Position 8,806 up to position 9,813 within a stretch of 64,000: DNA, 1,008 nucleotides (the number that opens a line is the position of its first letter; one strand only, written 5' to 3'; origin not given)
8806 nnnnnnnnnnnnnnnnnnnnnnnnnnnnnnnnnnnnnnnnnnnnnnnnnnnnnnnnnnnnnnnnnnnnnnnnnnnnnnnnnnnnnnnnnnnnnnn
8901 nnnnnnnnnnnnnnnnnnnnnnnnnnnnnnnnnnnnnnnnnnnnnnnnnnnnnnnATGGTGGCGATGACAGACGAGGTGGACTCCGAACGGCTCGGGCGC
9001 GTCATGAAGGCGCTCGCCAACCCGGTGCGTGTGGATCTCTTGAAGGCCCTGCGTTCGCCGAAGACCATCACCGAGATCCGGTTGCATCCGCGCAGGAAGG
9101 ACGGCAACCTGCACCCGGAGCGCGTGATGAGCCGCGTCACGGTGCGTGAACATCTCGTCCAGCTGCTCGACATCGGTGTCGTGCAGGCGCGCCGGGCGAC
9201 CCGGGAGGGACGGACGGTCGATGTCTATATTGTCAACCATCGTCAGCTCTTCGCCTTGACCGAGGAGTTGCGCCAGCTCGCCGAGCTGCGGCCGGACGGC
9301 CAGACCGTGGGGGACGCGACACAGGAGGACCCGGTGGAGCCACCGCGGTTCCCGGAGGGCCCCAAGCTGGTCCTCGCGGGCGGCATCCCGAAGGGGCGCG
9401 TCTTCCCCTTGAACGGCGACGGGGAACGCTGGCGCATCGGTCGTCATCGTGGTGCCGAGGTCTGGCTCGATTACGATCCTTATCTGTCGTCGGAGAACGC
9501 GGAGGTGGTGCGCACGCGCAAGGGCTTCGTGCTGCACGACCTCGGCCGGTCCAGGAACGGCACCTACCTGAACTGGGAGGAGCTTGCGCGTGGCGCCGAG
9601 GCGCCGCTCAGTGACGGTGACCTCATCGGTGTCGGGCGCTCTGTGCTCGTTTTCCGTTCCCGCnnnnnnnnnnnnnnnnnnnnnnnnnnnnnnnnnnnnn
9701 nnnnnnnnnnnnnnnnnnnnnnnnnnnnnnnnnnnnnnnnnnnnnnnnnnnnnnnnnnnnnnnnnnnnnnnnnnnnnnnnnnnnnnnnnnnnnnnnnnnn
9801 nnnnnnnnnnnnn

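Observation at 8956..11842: Convergent, 3'-overlapping pair: polytopic-membrane Hanks-type Ser/Thr kinase and an ArsR-wHTH+FHA transcription factor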

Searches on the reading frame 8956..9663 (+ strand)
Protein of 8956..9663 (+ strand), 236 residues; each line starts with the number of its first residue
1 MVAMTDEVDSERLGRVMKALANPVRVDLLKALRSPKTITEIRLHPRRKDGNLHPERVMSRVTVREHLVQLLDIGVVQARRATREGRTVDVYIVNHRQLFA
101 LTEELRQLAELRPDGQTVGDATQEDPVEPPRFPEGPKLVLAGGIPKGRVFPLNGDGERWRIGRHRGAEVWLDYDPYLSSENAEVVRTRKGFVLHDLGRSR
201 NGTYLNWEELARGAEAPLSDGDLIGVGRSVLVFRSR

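Call 6: search_protein_families(library=pfam, proteins=[window:8956-9663:+], max_evalue=0.1)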
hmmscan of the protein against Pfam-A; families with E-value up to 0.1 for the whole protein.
window:8956-9663:+ (236 aa): 4 families
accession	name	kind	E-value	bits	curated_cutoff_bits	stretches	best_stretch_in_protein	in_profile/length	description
PF00498.31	FHA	-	1.1e-10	42.2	20.7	1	159-227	1-67/67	FHA domain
PF16697.10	Yop-YscD_cpl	-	1.4e-06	28.9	33.2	1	143-234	5-91/94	Inner membrane component of T3SS, cytoplasmic domain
PF12840.13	HTH_20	-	0.0016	18.8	27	0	20-41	1-24/51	Helix-turn-helix domain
PF21713.2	DncV_C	-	0.094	13.1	28.4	0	6-62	40-96/135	Cyclic GMP-AMP synthase, C-terminal domain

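Call 7: search_protein_families(library=ncbifam, proteins=[window:8956-9663:+], max_evalue=0.1)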
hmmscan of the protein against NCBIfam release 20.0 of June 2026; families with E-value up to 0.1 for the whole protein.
window:8956-9663:+ (236 aa): 8 families
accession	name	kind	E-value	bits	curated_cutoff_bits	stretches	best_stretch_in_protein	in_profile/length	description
NF049868.1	FhaB_Rv0019c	equivalog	1.2e-09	38.4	125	1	118-231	49-156/158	FHA domain-containing protein FhaB/FipA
NF041660.2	oxygluDhInhib_OdhI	equivalog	1.3e-07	31.5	200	1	133-233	33-127/130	oxoglutarate dehydrogenase inhibitor Odhl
TIGR03354.1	VI_FHA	hypoth_equivalog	1.9e-05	24.7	120.25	1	159-229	26-97/420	type VI secretion system-associated FHA domain protein TagH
NF041413.1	ArsR_Rv2640c_fam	equivalog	0.00013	22.3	155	1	13-92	32-99/118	Rv2640c family ArsR-like transcriptional regulator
NF047906.1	CdPbTransRegCmtR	equivalog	0.00019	21.3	150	1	6-103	4-88/104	Cd(II)/Pb(II)-sensing metalloregulatory transcriptional regulator CmtR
NF033788.1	HTH_metalloreg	subfamily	0.00024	20.8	55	1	15-83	3-62/77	metalloregulator ArsR/SmtB family transcription factor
NF052573.1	HisKinEspAMyxo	equivalog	0.00052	18.2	1400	1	147-234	38-118/755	serine histidine kinase EspA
NF033789.1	repress_SdpR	subfamily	0.031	14.2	100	0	16-80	1-55/79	autorepressor SdpR family transcription factor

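Call 8: find_homologous_proteins(query=window:8956-9663:+)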
Query window:8956-9663:+ (236 aa): 50 proteins with E <= 0.001 among 1409 candidates.
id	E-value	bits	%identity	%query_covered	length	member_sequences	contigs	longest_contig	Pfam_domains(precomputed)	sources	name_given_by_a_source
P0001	8.6e-152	521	100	100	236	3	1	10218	PF00498.32,PF16697.11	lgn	-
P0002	3.2e-69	251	57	96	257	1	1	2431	PF00498.32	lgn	-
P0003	6.6e-68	247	55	93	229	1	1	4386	PF00498.32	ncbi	-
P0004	4.0e-65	237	53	93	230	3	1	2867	PF00498.32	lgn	-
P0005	8.8e-64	233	52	96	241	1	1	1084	PF00498.32,PF16697.11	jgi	jgi:DNA-binding transcriptional ArsR family regulator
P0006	4.1e-63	231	55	97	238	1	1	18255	PF00498.32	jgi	jgi:DNA-binding transcriptional ArsR family regulator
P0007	8.9e-62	226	55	93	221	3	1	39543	PF00498.32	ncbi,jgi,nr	ncbi:MAG: hypothetical protein QOG31_1554 [Thermoplasmata archaeon]|jgi:hypothetical protein|nr:hypo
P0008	1.2e-61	226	52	96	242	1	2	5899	PF00498.32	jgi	jgi:hypothetical protein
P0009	1.4e-61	226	52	98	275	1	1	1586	PF12840.14,PF00498.32,PF16697.11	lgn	-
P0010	8.2e-61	223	51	93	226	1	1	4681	PF00498.32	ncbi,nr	ncbi:MAG: FHA domain-containing protein, partial [Halobacteriales archaeon]|nr:FHA domain-containing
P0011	7.5e-60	220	47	98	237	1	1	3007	PF00498.32,PF16697.11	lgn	-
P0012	1.1e-58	216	51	98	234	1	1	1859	PF00498.32,PF16697.11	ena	-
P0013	6.8e-57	211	50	95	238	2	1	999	PF00498.32,PF16697.11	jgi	-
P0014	1.5e-56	209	47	97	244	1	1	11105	PF12840.14,PF00498.32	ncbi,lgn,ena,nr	ncbi:MAG TPA: FHA domain-containing protein [Candidatus Thermoplasmatota archaeon]|nr:FHA domain-con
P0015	5.4e-56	208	46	95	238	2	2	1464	PF00498.32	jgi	jgi:DNA-binding transcriptional ArsR family regulator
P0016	9.1e-55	204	49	96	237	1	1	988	PF00498.32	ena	-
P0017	9.4e-55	204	46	99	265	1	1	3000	PF00498.32,PF16697.11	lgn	-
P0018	3.4e-52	195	47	92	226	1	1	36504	PF00498.32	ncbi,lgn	-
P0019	8.3e-52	194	46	97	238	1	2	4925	PF00498.32,PF12802.14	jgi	jgi:DNA-binding transcriptional ArsR family regulator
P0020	1.4e-49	187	43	98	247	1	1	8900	PF12840.14,PF00498.32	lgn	-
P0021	3.3e-48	182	44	99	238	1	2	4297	PF00498.32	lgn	-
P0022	1.1e-46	177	46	94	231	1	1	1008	PF12840.14,PF01022.27,PF00498.32,PF16697.11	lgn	-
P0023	1.7e-46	177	44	98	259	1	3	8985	PF00498.32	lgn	-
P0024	5.0e-46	175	46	94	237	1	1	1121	PF12840.14,PF00498.32,PF16697.11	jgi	jgi:DNA-binding transcriptional ArsR family regulator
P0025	6.7e-46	175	44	93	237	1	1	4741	PF00498.32,PF16697.11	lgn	-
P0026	7.0e-46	174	44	95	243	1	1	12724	PF00498.32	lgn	-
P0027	8.6e-46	174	46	93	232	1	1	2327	PF00498.32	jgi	jgi:DNA-binding transcriptional ArsR family regulator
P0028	6.7e-45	171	47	89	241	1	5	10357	PF00498.32,PF16697.11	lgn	-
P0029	8.6e-45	171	42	97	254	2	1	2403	PF00498.32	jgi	jgi:DNA-binding transcriptional ArsR family regulator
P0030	8.0e-44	168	44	94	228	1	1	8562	PF12840.14,PF00498.32,PF16697.11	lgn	-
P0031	1.5e-43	167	40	97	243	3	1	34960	PF00498.32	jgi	jgi:DNA-binding transcriptional ArsR family regulator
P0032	1.1e-42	164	43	89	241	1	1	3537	PF00498.32,PF16697.11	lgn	-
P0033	1.3e-42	164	44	93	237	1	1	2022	PF00498.32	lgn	-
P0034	2.0e-42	163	43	98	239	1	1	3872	PF12840.14,PF00498.32,PF16697.11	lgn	-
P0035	2.5e-42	163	45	92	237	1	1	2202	PF00498.32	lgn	-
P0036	4.2e-42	162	44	89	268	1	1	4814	PF00498.32,PF16697.11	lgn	-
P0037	7.9e-42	161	44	96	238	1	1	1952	PF00498.32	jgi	jgi:DNA-binding transcriptional ArsR family regulator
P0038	1.4e-41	160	40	94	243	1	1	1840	PF00498.32,PF16697.11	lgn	-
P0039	1.4e-41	160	42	98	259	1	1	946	PF00498.32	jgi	-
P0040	1.6e-40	157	41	95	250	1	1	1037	PF00498.32,PF16697.11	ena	-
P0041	4.2e-40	156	43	95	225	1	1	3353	PF00498.32,PF16697.11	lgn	-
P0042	1.7e-39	154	43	97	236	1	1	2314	PF00498.32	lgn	-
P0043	9.9e-38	148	41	92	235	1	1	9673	PF00498.32,PF16697.11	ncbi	-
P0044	1.2e-37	148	40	98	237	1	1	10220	PF12840.14,PF00498.32,PF16697.11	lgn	-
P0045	5.5e-28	116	35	97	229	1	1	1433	PF12840.14,PF00498.32,PF16697.11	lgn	-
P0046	4.4e-27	113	35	96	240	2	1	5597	PF12840.14,PF00498.32,PF16697.11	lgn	-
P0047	3.4e-25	107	45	61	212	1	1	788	PF00498.32,PF16697.11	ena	-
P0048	1.6e-24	105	35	97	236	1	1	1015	PF12840.14,PF00498.32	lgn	-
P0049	2.1e-23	101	41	71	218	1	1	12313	PF00498.32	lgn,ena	-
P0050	3.3e-20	90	41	61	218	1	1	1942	PF00498.32,PF16697.11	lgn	-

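Call 11: find_related_loci(query=A1, collection=genome_contigs, flank=10000)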
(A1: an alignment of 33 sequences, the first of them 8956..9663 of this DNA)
Query A1 (236 aa) in genome_contigs; peptide patterns used: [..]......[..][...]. (x = any residue, [..] = any of these).
62 stretches matched a pattern; 59 encode a relative of the query (tblastn E <= 1e-3); 58 distinct loci.
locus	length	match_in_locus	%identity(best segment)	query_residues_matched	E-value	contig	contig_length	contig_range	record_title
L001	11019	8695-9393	47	7-236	5e-60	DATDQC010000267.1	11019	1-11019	MAG TPA_asm: Thermoplasmatota archaeon isolate SMAG_U7937 k141_253545, whole genome shotgun sequence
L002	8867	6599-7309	46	4-234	2e-59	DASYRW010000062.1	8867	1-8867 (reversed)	MAG TPA_asm: Thermoplasmatota archaeon isolate SMAG_U4521 k141_3769884, whole genome shotgun sequence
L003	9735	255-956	45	4-235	3e-56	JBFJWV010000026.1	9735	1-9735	MAG: Thermoplasmatota archaeon isolate Mix_sand19.2022.05.G.31 k141_3162742_length_9735_cov_12.0000, whole genome shotgu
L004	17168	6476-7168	43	9-234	2e-55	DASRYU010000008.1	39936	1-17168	MAG TPA_asm: Thermoplasmatota archaeon isolate SMAG_U13571 k141_48370, whole genome shotgun sequence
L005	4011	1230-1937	44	4-234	3e-53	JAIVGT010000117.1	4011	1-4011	MAG: Halobacteriales archaeon isolate MAG107 MTG107_11183, whole genome shotgun sequence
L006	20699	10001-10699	43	7-233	5e-52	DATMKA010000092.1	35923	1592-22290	MAG TPA_asm: Thermoplasmatota archaeon isolate SMAG_U13584 k141_244419, whole genome shotgun sequence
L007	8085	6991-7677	43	3-234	9e-52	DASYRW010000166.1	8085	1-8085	MAG TPA_asm: Thermoplasmatota archaeon isolate SMAG_U4521 k141_975141, whole genome shotgun sequence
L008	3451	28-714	41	7-233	5e-51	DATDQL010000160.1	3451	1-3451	MAG TPA_asm: Thermoplasmatota archaeon isolate SMAG_U7947 k141_1261588, whole genome shotgun sequence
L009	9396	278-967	41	8-233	3e-50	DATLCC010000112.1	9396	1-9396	MAG TPA_asm: Thermoplasmatota archaeon isolate SMAG_U14314 k141_8702264, whole genome shotgun sequence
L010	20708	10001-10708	41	3-233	6e-49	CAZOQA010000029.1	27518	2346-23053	MAG TPA_asm: uncultured Thermoplasmatales archaeon isolate binchicken_co207_141 genome assembly, contig: NODE_1300_lengt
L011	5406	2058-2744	43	8-233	6e-49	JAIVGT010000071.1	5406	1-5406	MAG: Halobacteriales archaeon isolate MAG107 MTG107_6657, whole genome shotgun sequence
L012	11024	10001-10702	44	8-234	2e-47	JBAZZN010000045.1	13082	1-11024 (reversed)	MAG: Thermoplasmatota archaeon isolate SO_2017_GW3_17 scaffold_1112_c2_OW296A_2017, whole genome shotgun sequence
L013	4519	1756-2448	41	7-233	3e-47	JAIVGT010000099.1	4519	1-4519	MAG: Halobacteriales archaeon isolate MAG107 MTG107_9099, whole genome shotgun sequence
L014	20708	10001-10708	39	3-233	5e-47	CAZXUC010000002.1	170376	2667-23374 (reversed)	MAG TPA_asm: uncultured Halobacteriales archaeon isolate SRP136066_co1_71 genome assembly, contig: NODE_30_length_170376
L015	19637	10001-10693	41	8-233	9e-47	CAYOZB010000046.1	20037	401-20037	MAG TPA_asm: uncultured Halobacteriales archaeon isolate SRP136066_co1_251 genome assembly, contig: NODE_2577_length_200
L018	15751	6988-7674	39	7-233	8e-46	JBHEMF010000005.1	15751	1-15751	MAG: Thermoplasmatota archaeon isolate S2_bin.54.strict S2_NODE_5, whole genome shotgun sequence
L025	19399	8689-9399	43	2-234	8e-44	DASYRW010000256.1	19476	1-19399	MAG TPA_asm: Thermoplasmatota archaeon isolate SMAG_U4521 k141_3441298, whole genome shotgun sequence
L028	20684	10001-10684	47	8-233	3e-58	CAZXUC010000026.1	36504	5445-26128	MAG TPA_asm: uncultured Halobacteriales archaeon isolate SRP136066_co1_71 genome assembly, contig: NODE_873_length_36504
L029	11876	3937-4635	37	8-233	2e-41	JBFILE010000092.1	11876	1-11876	MAG: Thermoplasmatota archaeon isolate Mix_sand12.2021.10.D.54 k141_2685053_length_11876_cov_11.6862, whole genome shotg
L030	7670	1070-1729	39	11-233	4e-40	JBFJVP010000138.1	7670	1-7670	MAG: Thermoplasmatota archaeon isolate Mix_sand19.2022.05.G.106 k141_4212573_length_7670_cov_11.0000, whole genome shotg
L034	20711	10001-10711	37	1-233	3e-38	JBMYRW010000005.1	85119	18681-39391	MAG: Thermoplasmatota archaeon isolate ME_XS_2303_bin_37 ME_XS_2303_bin_37_4, whole genome shotgun sequence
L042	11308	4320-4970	36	11-234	6e-31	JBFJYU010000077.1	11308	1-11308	MAG: Thermoplasmatota archaeon isolate Mix_sand19.2022.05.G.95 k141_4164892_length_11308_cov_11.6554, whole genome shotg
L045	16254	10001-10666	36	5-234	1e-30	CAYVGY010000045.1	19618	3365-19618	MAG TPA_asm: uncultured Halobacteriales archaeon isolate binchicken_co125_887 genome assembly, contig: NODE_5574_length_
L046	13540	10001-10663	33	9-234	4e-30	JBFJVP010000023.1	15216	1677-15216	MAG: Thermoplasmatota archaeon isolate Mix_sand19.2022.05.G.106 k141_728488_length_15216_cov_12.9974, whole genome shotg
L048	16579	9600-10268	35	4-234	1e-28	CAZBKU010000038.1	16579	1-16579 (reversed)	MAG TPA_asm: uncultured Thermoplasmatales archaeon isolate binchicken_co207_194 genome assembly, contig: NODE_3353_lengt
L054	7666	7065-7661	33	3-208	8e-23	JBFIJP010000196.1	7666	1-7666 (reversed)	MAG: Thermoplasmatota archaeon isolate Mix_sand11.2021.09.Z.89 k141_1491840_length_7666_cov_23.2407, whole genome shotgu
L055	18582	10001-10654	31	11-234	1e-22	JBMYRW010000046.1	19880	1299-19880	MAG: Thermoplasmatota archaeon isolate ME_XS_2303_bin_37 ME_XS_2303_bin_37_48, whole genome shotgun sequence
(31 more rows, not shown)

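Call 22: predict_structure(alignment_id=A1)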
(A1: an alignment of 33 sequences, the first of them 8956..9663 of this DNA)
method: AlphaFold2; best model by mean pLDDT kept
length: 236 residues; sequences in the alignment: 33
mean_pLDDT: 89.7   pTM: 0.70
mean pLDDT of the five models: 89.7, 89.6, 88.9, 87.9, 87.2
residues with pLDDT >= 90: 161; 70-90: 55; 50-70: 16; < 50: 4
segments of 3 or more residues with pLDDT < 50: 1-4
pLDDT, mean of each block of 10 residues (from residue 1): 59 93 96 97 84 82 98 97 97 92 85 69 71 93 88 90 95 91 97 95 96 98 96 96
secondary structure, 60 per line:
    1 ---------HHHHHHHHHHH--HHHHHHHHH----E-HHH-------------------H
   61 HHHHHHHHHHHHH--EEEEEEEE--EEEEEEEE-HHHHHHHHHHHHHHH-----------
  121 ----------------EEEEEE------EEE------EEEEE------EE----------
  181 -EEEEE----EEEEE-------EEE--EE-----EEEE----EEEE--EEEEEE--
elements in order: H10-20 H23-31 H60-73 E76-83 E86-93 H95-109 E137-142 E149-151 E158-162 E182-186 E191-195 E203-205 E215-218 E223-226 E229-234

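Call 26: fold_search(model_id=the predicted structure, library=pdb)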
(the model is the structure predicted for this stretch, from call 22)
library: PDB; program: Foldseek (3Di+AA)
matches with E <= 10: 1036; with E <= 0.001: 116
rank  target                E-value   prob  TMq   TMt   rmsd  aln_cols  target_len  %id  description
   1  8p5x_G                1.9e-09  1.00  0.39  0.86   2.5       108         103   32  Single particle cryo-EM structure of the complex between Corynebacterium glutamicum homohexameric 2-oxoglutarate dehyd (released 2023-08-16)
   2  4qcj                  5.3e-09  1.00  0.39  0.88   2.0       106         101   33  Crystal Structure of OdhI from Corynebacterium glutamicum (released 2014-07-02)
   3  6i2r_B                1.0e-08  1.00  0.38  0.92   1.4        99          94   33  Crystal structure of the SucA domain of Mycobacterium smegmatis KGD (alpha-ketoglutarate decarboxylase), mutant R802A, (released 2019-05-22)
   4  8p5r_G                1.1e-08  1.00  0.39  0.91   1.3       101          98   34  Crystal structure of full-length, homohexameric 2-oxoglutarate dehydrogenase KGD from Mycobacterium smegmatis in compl (released 2023-08-16)
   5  6i2p_E                1.1e-08  1.00  0.39  0.86   1.3       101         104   34  Crystal structure of the Mycobacterium tuberculosis PknB kinase domain (L33E mutant) in complex with its substrate Gar (released 2019-05-22)
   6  7rj3_A                1.2e-08  1.00  0.39  0.84   1.9       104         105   35  Crystal Structure of the Forkhead Associated (FHA) Domain of the Glycogen Accumulation Regulator (GarA) from Mycobacte (released 2021-07-28)
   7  6hc0_D                1.3e-08  1.00  0.40  0.89   1.8       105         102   27  Bdellovibrio bacteriovorus DgcB FHA domain, tail complex (released 2019-08-28)
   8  7rj3_B                1.3e-08  1.00  0.38  0.82   2.4       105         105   34  Crystal Structure of the Forkhead Associated (FHA) Domain of the Glycogen Accumulation Regulator (GarA) from Mycobacte (released 2021-07-28)
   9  6hc0_B                1.8e-08  1.00  0.40  0.88   1.4       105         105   27  Bdellovibrio bacteriovorus DgcB FHA domain, tail complex (released 2019-08-28)
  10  6hc1_A                1.9e-08  1.00  0.40  0.88   1.8       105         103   27  Bdellovibrio bacteriovorus DgcB FHA in complex with phosphorylated N-terminal peptide (released 2019-08-28)
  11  6hc1_B                2.0e-08  1.00  0.40  0.90   1.8       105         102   27  Bdellovibrio bacteriovorus DgcB FHA in complex with phosphorylated N-terminal peptide (released 2019-08-28)
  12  7rj3_C                2.5e-08  1.00  0.39  0.88   1.2       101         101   34  Crystal Structure of the Forkhead Associated (FHA) Domain of the Glycogen Accumulation Regulator (GarA) from Mycobacte (released 2021-07-28)
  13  6i2p_D                2.5e-08  1.00  0.39  0.78   1.3       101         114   34  Crystal structure of the Mycobacterium tuberculosis PknB kinase domain (L33E mutant) in complex with its substrate Gar (released 2019-05-22)
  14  6i2q_B                2.8e-08  1.00  0.38  0.91   1.1        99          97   34  Crystal structure of the wild-type SucA domain of Mycobacterium smegmatis KGD (alpha-ketoglutarate decarboxylase), in  (released 2019-05-22)
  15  6hbz_A                3.2e-08  1.00  0.40  0.36   1.4       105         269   27  Bdellovibrio bacteriovorus DgcB Full-length (released 2019-08-28)
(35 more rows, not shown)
